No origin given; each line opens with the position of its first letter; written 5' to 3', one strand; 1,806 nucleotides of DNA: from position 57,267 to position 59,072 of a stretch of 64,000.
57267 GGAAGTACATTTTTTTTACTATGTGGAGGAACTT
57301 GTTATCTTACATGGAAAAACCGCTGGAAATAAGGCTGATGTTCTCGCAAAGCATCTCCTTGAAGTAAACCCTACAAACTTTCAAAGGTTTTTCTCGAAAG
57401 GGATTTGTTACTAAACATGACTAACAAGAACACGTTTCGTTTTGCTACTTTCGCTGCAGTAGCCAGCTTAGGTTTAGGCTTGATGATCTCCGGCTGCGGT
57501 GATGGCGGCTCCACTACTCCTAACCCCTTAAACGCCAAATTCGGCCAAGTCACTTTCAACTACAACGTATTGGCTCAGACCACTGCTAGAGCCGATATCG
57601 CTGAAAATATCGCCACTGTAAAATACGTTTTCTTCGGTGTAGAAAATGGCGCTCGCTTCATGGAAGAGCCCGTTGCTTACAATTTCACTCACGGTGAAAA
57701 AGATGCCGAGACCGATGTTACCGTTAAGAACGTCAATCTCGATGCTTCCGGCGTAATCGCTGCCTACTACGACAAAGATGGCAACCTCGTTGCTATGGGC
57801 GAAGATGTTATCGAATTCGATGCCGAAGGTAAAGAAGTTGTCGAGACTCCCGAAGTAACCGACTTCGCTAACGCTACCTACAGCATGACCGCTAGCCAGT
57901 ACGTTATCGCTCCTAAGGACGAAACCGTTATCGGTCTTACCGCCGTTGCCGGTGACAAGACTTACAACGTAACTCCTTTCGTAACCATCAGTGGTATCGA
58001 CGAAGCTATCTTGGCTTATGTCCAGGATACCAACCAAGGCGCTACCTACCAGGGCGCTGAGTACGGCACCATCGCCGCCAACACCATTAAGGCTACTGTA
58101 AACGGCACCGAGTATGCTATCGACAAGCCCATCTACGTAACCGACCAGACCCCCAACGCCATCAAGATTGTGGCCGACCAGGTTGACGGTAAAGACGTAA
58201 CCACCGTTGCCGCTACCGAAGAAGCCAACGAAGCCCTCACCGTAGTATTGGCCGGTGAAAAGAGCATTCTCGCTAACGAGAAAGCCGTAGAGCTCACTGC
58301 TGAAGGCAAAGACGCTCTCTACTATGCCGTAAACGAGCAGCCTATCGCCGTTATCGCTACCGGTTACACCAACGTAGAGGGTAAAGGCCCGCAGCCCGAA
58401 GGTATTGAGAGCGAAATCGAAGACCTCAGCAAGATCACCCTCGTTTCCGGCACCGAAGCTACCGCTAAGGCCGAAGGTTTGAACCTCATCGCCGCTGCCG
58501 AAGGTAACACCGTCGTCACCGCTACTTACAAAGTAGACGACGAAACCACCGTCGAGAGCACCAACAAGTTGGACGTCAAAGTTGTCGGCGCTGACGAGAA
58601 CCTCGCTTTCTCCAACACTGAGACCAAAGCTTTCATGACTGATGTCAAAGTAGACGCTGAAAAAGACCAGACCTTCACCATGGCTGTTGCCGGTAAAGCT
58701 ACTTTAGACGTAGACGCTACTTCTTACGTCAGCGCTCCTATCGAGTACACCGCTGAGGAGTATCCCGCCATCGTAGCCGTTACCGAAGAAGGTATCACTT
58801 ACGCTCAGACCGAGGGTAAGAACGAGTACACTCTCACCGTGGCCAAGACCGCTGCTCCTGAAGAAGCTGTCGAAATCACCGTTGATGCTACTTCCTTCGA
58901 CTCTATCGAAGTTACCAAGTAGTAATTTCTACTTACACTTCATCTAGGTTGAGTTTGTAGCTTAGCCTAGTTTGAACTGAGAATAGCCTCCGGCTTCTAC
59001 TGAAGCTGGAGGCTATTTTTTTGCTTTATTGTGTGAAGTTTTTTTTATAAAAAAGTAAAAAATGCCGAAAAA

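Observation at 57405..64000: Tandem array of four paralogous surface lipoproteins immediately downstream of the pseudopilin genes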

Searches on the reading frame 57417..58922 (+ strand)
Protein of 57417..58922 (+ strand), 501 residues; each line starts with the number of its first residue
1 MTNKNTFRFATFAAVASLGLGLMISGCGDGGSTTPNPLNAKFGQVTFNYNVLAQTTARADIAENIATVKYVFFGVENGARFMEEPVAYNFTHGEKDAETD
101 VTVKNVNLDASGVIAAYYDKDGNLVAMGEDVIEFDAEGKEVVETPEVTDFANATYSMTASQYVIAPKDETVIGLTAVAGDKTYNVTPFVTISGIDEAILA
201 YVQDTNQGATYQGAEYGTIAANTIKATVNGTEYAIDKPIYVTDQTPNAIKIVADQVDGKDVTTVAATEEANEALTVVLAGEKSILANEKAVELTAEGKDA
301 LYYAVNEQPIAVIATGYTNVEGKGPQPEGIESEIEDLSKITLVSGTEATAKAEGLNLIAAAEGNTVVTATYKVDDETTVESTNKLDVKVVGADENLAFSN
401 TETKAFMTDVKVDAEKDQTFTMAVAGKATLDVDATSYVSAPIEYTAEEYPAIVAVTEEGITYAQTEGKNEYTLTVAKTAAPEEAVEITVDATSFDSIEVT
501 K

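Call 6: search_protein_families(library=pfam, proteins=[window:57417-58922:+], max_evalue=0.1)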
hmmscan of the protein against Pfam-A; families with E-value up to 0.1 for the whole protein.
window:57417-58922:+ (501 aa): 1 family
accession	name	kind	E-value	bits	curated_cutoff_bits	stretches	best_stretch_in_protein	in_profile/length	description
PF13699.11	eCIS_core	-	0.092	13.4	22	0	335-377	16-58/79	eCIS core domain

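Call 9: find_homologous_proteins(query=window:57417-58919:+)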
Query window:57417-58919:+ (501 aa): 160 proteins with E <= 0.001 among 8000 candidates; the best 120 are listed.
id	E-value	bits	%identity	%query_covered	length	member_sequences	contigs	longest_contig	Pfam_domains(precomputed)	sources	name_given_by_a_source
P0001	0.0e+0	1041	100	100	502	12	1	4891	-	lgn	-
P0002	7.7e-292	986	94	100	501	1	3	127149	-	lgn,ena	-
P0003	5.0e-280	947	91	100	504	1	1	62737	-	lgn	-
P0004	2.2e-279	945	91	100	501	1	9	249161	-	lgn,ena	-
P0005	4.7e-275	931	90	100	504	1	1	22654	-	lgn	-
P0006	9.0e-275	930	90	100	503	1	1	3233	-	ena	-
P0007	1.1e-274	929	90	100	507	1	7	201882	-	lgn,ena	-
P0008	1.9e-274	929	90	100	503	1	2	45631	-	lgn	-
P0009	2.3e-274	928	90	100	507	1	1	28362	-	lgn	-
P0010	2.9e-274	928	90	100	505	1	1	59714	-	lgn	-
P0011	3.4e-274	928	90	100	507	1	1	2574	-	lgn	-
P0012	4.1e-274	927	90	100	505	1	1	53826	-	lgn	-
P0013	5.3e-274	927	90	100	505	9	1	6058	-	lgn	-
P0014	5.8e-274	927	90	100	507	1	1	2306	-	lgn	-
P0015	3.0e-273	925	90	100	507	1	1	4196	-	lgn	-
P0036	1.0e-149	517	57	100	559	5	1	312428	-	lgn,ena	-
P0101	7.0e-54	202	35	98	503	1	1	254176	-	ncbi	ncbi:MAG: hypothetical protein ACI38Q_06025 [Candidatus Bruticola sp.]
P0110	2.4e-37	147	29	94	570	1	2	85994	-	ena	-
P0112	4.7e-37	146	34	78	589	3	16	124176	-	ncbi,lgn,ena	-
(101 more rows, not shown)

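Call 12: find_encoding_contigs(protein=P0002, flank=10000, max_places=3)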
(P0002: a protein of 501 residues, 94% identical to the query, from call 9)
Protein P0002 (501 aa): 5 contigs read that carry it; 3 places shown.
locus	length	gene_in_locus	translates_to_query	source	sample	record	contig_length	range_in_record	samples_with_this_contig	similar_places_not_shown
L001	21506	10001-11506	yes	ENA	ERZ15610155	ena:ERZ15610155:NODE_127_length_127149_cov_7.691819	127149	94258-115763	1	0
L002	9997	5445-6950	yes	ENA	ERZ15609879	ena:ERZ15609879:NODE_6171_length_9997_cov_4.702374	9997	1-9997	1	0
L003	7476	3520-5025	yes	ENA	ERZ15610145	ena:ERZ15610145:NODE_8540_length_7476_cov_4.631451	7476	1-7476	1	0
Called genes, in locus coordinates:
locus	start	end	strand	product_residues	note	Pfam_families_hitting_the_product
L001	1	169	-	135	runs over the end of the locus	PF03682:UPF0158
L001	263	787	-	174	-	PF02542:YgbB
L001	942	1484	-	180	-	-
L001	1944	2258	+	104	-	PF01740:STAS, PF13466:STAS_2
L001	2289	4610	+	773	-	PF07228:SpoIIE, PF13581:HATPase_c_2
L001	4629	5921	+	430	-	PF13180:PDZ_2 (weak)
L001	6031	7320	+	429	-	-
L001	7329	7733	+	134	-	-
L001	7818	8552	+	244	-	-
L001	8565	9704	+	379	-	PF21687:T2SSK_1st (faint), PF03934:T2SSK, PF12836:HHH_3 (faint)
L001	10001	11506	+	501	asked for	-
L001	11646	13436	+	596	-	-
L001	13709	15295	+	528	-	-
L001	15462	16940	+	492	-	-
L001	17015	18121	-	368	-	PF04055:Radical_SAM, PF13186:SPASM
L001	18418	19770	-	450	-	PF01594:AI-2E_transport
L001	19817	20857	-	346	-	-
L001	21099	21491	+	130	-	PF04391:DUF533 (faint), PF05099:TerB (faint)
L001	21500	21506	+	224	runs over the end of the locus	PF00849:PseudoU_synth_2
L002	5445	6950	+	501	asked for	-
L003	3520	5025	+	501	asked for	-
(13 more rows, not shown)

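Call 13: find_encoding_contigs(protein=P0036, flank=10000, max_places=2)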
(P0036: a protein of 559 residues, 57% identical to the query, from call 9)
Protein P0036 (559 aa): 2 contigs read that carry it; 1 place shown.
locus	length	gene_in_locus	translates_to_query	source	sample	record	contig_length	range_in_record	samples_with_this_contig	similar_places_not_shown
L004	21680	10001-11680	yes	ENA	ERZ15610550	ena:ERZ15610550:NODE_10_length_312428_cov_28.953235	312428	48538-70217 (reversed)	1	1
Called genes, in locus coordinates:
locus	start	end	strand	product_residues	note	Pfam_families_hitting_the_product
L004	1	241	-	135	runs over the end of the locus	PF03682:UPF0158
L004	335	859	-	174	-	PF02542:YgbB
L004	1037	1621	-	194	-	-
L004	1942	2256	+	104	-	PF01740:STAS, PF13466:STAS_2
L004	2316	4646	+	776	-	PF07228:SpoIIE, PF13581:HATPase_c_2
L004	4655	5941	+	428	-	-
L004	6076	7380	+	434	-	-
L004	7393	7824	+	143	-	-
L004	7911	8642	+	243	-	-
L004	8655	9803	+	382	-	PF21687:T2SSK_1st (faint), PF03934:T2SSK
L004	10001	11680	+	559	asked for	-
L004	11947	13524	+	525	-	-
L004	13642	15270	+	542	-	-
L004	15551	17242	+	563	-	-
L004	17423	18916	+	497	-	-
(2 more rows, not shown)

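Call 20: search_protein_families(library=ncbifam, proteins=[window:57417-58922:+], max_evalue=0.1)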
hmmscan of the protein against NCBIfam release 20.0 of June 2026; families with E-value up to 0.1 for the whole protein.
window:57417-58922:+ (501 aa): 1 family
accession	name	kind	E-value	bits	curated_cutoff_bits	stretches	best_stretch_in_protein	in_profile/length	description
NF058595.1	invert_tail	domain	0.052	13.9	37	0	8-37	53-82/113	lipo-invert putative C-terminal anchoring domain-containing protein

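Call 26: predict_structure(alignment_id=A1)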
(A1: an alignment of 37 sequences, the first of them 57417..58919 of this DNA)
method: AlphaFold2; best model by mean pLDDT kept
length: 501 residues; sequences in the alignment: 37
mean_pLDDT: 86.8   pTM: 0.74
mean pLDDT of the five models: 86.8, 85.9, 85.7, 85.6, 85.1
residues with pLDDT >= 90: 364; 70-90: 79; 50-70: 16; < 50: 42
segments of 3 or more residues with pLDDT < 50: 1-39, 55-57
pLDDT, mean of each block of 10 residues (from residue 1): 26 24 25 41 87 56 88 88 91 77 92 95 94 93 91 93 95 93 92 96 89 97 95 96 96 93 73 91 92 94 97 96 95 91 96 95 96 93 94 95 93 95 96 93 90 93 94 95 94 93 88
secondary structure, 60 per line:
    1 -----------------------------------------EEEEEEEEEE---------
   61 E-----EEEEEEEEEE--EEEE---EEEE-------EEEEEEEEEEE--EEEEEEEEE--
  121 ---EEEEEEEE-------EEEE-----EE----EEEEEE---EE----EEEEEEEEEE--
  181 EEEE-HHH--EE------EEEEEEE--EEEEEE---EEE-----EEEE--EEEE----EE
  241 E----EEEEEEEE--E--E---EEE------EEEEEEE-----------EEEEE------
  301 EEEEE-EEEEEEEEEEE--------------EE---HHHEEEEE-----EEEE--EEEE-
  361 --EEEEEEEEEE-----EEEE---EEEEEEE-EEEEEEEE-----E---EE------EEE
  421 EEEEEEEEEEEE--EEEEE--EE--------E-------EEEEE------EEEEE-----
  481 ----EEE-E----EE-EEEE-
elements in order: E42-51 E67-76 E79-82 E86-89 E97-107 E110-118 E124-131 E139-142 E154-159 E169-178 E181-184 E199-205 E208-213 E217-219 E225-228 E231-234 E239-241 E246-253 E263-265 E272-278 E290-294 E301-305 E307-317 E340-344 E350-353 E356-359 E363-372 E378-381 E385-391 E393-400 E418-432 E435-439 E460-464 E471-475 E485-487 E497-500
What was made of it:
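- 57417..58922 (+): p1: 501-aa lipoprotein with signal peptide and lipobox (Cys27), a disordered tether to about residue 40, then five beta-sandwich domains (D1 about 41-150, D2 about 151-243, D3 about 244-335, D4 about 336-405, D5 about 406-501). AF2 pLDDT 86.8, pTM 0.74 (call 26).
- On Pfam Big_2 (PF02368) / bacterial Ig-like domain proteins: AF2 model (call 26).
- The AF2 model has pLDDT 86.8: residues 1-39 are disordered, followed by five beta-sandwich domains (call 26).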

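Call 28: fold_search(model_id=the predicted structure, library=pdb)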
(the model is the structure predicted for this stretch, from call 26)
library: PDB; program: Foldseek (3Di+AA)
matches with E <= 10: 1225; with E <= 0.001: 88
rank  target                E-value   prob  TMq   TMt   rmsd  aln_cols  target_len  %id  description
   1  9hcj_10               5.8e-08  1.00  0.22  0.07  32.4       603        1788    9  D. discoideum nuclear pore complex (released 2024-12-25)
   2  8gyr_B                2.4e-07  1.00  0.15  0.38  14.5       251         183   16  Crystal structure of a variable region segment of Leptospira host-interacting outer surface protein, LigA (released 2023-06-28)
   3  8opr_A                2.8e-07  1.00  0.29  0.24  15.6       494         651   10  Structure of the EA1 surface layer of Bacillus anthracis (released 2023-11-08)
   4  8gyr_A                1.1e-06  1.00  0.15  0.37  13.9       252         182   14  Crystal structure of a variable region segment of Leptospira host-interacting outer surface protein, LigA (released 2023-06-28)
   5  3dmk_A                1.2e-06  0.97  0.12  0.09  23.7       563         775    9  Crystal structure of Down Syndrome Cell Adhesion Molecule (DSCAM) isoform 1.30.30, N-terminal eight Ig domains (released 2008-10-07)
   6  4aq1_A                1.4e-06  1.00  0.21  0.16  23.1       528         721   14  Structure of the SbsB S-layer protein of Geobacillus stearothermophilus PV72p2 in complex with nanobody KB6 (released 2012-06-13)
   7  7nit_A                2.8e-06  0.97  0.13  0.07  24.5       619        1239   12  X-ray structure of a multidomain BbgIII from Bifidobacterium bifidum (released 2021-12-22)
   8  4aq1_C                3.4e-06  1.00  0.19  0.16  24.2       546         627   12  Structure of the SbsB S-layer protein of Geobacillus stearothermophilus PV72p2 in complex with nanobody KB6 (released 2012-06-13)
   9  7nit_F                6.7e-06  0.93  0.13  0.07  24.9       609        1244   12  X-ray structure of a multidomain BbgIII from Bifidobacterium bifidum (released 2021-12-22)
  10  3dmk_B                7.1e-06  0.87  0.11  0.09  22.5       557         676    9  Crystal structure of Down Syndrome Cell Adhesion Molecule (DSCAM) isoform 1.30.30, N-terminal eight Ig domains (released 2008-10-07)
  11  5k6x_B                1.0e-05  0.99  0.15  0.19  18.8       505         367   10  Sidekick-2 immunoglobulin domains 1-4, crystal form 1 (released 2016-09-28)
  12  9g93_A                1.1e-05  0.99  0.19  0.17  21.4       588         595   11  CryoET structure of the in vitro grown Bacillus anthracis Sap S-layer (released 2024-12-18)
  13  5k70_A                1.1e-05  0.99  0.16  0.19  18.6       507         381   10  Sidekick-2 immunoglobulin domains 1-4 H18R/N22S mutant (released 2016-09-28)
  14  5erd_B                1.1e-05  0.99  0.17  0.16  39.1       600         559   10  Crystal structure of human Desmoglein-2 ectodomain (released 2016-06-22)
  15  5t4n_A                1.3e-05  0.99  0.14  0.19  28.2       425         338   10  Crystal Structure of Human Protocadherin-15 EC3-5 D414A Variant (released 2017-02-22)
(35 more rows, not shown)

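Call 30: find_encoding_contigs(protein=P0101, flank=10000, max_places=1)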
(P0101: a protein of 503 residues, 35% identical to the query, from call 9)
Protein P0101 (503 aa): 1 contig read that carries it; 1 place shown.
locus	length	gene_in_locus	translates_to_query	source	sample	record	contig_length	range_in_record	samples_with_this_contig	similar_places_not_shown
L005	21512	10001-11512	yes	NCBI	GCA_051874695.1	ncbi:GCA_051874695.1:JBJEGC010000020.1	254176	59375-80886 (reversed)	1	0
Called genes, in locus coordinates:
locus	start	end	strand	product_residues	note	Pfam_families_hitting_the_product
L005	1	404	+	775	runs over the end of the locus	PF07228:SpoIIE, PF13581:HATPase_c_2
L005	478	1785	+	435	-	PF13180:PDZ_2 (weak)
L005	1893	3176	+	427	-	-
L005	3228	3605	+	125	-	PF07963:N_methyl (weak)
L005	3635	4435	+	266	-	-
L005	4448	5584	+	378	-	PF21687:T2SSK_1st (faint), PF03934:T2SSK (weak)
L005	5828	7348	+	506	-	-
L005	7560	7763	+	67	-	-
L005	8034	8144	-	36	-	-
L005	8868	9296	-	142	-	PF00583:Acetyltransf_1 (weak), PF13673:Acetyltransf_10, PF13508:Acetyltransf_7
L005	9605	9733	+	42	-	-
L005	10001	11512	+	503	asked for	-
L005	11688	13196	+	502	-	-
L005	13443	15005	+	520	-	-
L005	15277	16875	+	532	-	-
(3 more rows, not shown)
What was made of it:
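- On T2SS-dependent surface lipoproteins (PulA, InvL, SslE): The array is adjacent to gspK in the window clade (calls 12, 13, 30).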

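Call 31: find_encoding_contigs(protein=P0112, flank=10000, max_places=1)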
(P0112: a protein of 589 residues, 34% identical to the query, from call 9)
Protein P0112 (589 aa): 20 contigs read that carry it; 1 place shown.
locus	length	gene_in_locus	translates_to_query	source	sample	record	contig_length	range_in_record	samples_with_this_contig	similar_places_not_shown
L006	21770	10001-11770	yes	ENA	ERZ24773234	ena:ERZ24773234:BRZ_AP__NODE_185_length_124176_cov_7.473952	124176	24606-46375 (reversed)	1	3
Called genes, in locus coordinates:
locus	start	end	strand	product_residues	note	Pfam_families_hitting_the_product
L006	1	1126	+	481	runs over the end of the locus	PF08486:SpoIID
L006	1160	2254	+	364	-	-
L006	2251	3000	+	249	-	-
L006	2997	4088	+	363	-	PF02625:XdhC_CoxI, PF13478:XdhC_C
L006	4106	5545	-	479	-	PF02113:Peptidase_S13, PF13354:Beta-lactamase2 (faint)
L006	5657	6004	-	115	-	-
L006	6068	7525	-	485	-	PF11737:DUF3300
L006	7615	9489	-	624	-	PF11737:DUF3300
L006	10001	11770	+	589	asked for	-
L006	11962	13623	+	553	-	-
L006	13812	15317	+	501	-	-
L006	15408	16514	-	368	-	PF04055:Radical_SAM, PF13186:SPASM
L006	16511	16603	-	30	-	-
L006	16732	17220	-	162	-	PF00795:CN_hydrolase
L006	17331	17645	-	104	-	-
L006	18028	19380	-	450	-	PF01594:AI-2E_transport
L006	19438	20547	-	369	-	-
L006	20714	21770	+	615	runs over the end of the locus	PF00012:HSP70, PF06723:MreB_Mbl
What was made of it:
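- Tried and rejected: The radical SAM gene is convergent, and in L006 it has its own 30-aa upstream ORF (call 31).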

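Call 32: find_encoding_contigs(protein=P0110, flank=10000, max_places=1)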
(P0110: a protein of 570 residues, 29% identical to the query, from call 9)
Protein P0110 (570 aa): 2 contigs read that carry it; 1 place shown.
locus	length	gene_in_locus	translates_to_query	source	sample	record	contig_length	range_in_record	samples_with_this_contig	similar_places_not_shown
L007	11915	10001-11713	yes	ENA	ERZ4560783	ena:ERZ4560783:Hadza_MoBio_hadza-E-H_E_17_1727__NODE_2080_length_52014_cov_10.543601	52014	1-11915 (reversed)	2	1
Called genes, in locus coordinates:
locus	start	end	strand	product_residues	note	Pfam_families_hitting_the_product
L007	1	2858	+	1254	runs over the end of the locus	PF02463:SMC_N, PF13476:AAA_23, PF13558:SbcC_Walker_B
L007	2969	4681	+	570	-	PF19864:Radical_SAM_N2, PF04055:Radical_SAM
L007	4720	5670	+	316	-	PF02578:Cu-oxidase_4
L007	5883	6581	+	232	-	PF00072:Response_reg, PF00486:Trans_reg_C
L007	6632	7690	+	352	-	PF00989:PAS, PF08448:PAS_4 (weak), PF13426:PAS_9 (weak), PF00512:HisKA (weak), PF02518:HATPase_c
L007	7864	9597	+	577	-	-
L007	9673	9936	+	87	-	-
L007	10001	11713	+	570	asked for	-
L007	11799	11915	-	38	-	?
